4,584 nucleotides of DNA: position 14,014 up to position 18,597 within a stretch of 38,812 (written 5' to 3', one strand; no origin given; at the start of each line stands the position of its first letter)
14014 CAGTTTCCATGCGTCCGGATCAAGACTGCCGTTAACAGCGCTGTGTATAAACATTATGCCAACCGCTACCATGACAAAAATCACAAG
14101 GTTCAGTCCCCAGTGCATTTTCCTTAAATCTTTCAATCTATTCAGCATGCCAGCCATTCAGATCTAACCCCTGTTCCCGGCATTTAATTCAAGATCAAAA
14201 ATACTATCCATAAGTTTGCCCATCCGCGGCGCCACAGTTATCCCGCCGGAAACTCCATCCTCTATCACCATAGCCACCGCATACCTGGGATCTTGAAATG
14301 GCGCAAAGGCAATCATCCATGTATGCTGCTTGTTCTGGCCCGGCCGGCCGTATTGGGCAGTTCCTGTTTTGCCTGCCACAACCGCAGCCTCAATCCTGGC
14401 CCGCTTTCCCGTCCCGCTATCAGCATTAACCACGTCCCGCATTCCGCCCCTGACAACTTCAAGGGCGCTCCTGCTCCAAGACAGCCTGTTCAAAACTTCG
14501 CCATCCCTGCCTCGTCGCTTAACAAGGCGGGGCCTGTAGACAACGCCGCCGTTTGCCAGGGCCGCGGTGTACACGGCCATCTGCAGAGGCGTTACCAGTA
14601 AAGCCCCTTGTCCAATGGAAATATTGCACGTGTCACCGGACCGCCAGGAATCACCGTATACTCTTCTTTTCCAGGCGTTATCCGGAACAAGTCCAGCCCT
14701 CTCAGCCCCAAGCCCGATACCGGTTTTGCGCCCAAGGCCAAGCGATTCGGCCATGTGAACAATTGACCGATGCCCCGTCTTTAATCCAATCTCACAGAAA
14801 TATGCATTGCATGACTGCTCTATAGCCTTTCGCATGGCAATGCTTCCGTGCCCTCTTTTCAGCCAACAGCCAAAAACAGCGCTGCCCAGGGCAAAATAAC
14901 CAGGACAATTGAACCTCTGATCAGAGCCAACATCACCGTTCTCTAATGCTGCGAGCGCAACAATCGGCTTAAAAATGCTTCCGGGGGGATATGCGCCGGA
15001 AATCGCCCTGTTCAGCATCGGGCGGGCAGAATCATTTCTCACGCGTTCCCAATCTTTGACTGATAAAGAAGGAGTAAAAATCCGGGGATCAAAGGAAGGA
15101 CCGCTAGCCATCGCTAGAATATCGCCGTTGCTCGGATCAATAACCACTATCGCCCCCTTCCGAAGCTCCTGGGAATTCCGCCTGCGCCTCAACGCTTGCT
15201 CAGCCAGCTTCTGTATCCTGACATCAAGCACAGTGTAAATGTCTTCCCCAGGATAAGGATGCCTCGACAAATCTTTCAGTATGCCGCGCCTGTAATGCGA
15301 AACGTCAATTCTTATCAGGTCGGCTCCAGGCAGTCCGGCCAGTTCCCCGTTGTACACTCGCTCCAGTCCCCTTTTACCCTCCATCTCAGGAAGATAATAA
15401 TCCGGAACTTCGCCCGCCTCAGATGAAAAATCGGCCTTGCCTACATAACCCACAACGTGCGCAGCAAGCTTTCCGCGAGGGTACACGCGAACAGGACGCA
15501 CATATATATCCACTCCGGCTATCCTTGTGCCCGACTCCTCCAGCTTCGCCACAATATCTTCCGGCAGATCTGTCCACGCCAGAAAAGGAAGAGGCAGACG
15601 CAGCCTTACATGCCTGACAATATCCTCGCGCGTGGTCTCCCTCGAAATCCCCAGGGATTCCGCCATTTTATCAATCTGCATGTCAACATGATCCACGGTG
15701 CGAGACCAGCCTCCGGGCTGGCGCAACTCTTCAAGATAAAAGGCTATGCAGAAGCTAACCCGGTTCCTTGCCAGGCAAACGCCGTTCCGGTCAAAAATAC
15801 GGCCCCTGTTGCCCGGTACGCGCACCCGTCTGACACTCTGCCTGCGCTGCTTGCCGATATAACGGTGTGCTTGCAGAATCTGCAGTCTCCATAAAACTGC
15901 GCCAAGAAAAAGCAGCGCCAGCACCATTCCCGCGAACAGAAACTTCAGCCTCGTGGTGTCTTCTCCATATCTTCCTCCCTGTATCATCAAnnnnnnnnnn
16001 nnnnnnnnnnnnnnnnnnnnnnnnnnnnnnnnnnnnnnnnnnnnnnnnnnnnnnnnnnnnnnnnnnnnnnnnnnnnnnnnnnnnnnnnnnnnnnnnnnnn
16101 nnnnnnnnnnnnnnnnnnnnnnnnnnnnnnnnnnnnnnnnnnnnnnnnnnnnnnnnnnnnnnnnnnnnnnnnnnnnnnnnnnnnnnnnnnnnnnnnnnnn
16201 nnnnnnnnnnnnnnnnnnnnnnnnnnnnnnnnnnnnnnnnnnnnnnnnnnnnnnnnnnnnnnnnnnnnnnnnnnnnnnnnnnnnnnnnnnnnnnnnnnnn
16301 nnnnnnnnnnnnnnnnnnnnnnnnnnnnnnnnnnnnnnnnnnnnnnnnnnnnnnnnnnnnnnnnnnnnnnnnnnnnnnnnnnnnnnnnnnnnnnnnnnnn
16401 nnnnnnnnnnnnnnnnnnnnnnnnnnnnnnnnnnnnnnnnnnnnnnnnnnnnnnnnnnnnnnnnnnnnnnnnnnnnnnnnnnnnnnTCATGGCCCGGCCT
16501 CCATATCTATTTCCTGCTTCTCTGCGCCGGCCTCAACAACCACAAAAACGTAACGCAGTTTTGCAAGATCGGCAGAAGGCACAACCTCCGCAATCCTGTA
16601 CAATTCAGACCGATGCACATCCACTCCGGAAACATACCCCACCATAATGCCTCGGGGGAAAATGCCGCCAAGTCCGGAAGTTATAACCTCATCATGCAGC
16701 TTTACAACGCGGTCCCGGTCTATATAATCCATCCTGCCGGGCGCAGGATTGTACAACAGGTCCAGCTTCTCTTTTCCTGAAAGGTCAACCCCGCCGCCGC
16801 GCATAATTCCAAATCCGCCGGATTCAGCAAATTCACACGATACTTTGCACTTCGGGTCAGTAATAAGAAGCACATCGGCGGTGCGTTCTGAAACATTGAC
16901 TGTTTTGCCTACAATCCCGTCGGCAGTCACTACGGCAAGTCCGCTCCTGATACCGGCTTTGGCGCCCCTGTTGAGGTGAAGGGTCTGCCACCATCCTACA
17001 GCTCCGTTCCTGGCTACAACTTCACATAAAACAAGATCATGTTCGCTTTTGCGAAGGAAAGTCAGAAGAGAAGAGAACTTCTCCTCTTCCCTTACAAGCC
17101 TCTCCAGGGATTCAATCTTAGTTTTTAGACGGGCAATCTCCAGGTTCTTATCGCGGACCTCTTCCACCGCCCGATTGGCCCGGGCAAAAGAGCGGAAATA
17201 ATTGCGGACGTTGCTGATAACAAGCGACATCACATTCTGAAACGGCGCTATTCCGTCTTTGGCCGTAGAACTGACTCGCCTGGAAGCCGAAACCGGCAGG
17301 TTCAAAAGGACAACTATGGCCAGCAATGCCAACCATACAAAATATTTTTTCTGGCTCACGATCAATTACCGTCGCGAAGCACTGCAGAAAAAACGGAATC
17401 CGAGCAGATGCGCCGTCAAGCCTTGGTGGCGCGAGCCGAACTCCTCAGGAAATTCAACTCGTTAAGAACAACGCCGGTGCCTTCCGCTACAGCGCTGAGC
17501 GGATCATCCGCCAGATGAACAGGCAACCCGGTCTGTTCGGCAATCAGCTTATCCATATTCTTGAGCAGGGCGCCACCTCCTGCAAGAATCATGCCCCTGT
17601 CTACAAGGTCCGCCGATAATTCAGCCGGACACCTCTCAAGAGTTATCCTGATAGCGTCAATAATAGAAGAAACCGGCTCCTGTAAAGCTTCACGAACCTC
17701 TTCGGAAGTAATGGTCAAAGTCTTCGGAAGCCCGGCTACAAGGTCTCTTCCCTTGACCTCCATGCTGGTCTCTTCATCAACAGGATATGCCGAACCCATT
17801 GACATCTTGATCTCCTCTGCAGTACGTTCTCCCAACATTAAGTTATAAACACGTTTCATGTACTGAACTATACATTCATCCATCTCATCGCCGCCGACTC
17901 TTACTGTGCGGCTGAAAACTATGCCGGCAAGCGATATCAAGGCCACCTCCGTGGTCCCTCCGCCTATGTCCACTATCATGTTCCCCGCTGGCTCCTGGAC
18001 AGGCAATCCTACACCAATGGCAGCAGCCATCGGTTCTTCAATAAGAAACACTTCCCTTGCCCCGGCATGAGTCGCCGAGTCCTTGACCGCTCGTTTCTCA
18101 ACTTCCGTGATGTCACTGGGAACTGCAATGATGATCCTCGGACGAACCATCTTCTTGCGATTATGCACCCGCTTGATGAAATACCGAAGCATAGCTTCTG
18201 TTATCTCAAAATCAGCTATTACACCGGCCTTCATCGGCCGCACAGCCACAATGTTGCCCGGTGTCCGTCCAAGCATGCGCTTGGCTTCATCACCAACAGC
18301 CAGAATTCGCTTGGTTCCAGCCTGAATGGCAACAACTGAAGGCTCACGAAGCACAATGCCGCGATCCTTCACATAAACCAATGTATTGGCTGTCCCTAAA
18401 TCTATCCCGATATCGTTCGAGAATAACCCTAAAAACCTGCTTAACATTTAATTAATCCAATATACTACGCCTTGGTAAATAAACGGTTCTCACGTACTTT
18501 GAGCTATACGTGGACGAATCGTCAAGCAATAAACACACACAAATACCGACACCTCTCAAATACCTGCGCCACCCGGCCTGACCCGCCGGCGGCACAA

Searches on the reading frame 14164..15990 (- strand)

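Call 12: search_protein_families(library=pfam, proteins=[window:14164-15990:-], max_evalue=0.0001)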
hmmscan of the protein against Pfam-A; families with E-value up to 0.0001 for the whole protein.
window:14164-15990:- (608 aa): 2 families
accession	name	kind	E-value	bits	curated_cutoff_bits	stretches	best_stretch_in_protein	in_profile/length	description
PF00905.27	Transpeptidase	-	1.4e-68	231.8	22.1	1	279-594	1-298/299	Penicillin binding protein transpeptidase domain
PF03717.20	PBP_dimer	-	3.6e-23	83.3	24.4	1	58-229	2-170/180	Penicillin-binding Protein dimerisation domain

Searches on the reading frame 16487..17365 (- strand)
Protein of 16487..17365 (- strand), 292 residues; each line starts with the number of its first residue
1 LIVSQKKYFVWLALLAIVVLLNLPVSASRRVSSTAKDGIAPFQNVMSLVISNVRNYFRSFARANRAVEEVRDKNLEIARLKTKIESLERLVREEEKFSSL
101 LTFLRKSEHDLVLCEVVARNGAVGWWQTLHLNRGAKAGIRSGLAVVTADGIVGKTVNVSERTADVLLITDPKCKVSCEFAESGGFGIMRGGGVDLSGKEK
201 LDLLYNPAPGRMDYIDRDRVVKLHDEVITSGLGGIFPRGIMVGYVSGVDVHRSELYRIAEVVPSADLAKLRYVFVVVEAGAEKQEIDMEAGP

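Call 13: search_protein_families(library=pfam, proteins=[window:16487-17365:-], max_evalue=0.0001)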
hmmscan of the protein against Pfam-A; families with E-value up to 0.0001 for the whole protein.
window:16487-17365:- (292 aa): 1 family
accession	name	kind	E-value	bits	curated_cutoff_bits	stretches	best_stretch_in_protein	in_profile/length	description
PF04085.20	MreC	-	1.7e-37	128.9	28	1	120-276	4-146/147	Rod shape-determining protein MreC, barrel core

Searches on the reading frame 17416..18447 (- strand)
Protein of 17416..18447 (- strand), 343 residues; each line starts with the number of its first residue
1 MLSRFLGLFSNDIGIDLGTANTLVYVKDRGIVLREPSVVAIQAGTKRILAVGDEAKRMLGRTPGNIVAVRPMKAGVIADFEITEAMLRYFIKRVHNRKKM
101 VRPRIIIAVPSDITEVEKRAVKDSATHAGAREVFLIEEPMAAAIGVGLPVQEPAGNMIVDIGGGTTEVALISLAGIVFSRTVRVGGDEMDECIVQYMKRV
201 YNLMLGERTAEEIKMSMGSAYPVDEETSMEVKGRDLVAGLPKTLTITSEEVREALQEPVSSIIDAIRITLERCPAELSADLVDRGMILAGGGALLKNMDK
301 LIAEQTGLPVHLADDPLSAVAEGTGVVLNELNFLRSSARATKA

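Call 13: search_protein_families(library=pfam, proteins=[window:17416-18447:-], max_evalue=0.0001)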
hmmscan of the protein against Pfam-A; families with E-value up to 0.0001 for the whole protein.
window:17416-18447:- (343 aa): 5 families
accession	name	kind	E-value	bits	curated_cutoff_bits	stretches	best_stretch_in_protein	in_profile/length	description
PF06723.19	MreB_Mbl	-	1.2e-151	504.6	27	1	10-332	1-323/327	MreB/Mbl protein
PF00012.26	HSP70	-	6.1e-15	54.9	20.6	1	82-202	113-239/599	Hsp70 protein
PF14450.12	FtsA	-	3.5e-11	44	31.8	1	158-315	2-112/127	Cell division protein FtsA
PF00022.25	Actin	-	4.6e-09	35.8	27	1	15-199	9-189/410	Actin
PF11104.14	PilM_2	-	7.7e-09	35.4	27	0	156-217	182-239/340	Type IV pilus assembly protein PilM;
